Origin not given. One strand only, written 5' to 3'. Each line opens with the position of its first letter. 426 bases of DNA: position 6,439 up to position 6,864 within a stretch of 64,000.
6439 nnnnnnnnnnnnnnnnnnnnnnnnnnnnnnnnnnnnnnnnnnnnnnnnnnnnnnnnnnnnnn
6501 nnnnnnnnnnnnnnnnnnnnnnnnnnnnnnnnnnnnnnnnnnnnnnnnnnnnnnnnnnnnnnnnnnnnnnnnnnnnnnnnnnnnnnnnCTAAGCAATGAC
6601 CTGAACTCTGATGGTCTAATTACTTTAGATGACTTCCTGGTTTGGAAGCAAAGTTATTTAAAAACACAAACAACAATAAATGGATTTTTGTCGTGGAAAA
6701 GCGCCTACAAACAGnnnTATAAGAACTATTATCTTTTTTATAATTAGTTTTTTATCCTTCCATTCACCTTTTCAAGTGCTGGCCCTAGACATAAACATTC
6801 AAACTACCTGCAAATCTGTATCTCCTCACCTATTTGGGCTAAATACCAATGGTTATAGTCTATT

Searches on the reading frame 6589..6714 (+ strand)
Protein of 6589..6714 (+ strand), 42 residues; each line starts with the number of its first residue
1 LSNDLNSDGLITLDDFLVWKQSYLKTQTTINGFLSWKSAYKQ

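Call 55: search_protein_families(library=pfam, proteins=[window:6589-6714:+], max_evalue=1)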
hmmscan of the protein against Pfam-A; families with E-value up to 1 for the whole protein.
seq(42 aa): 2 families
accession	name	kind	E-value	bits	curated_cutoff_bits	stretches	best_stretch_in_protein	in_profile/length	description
PF00404.24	Dockerin_1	-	0.051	14.2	22.9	1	3-31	2-32/57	Dockerin type I domain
PF00036.39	EF-hand_1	-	0.058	13.4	25.4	1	4-18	10-24/29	EF hand domain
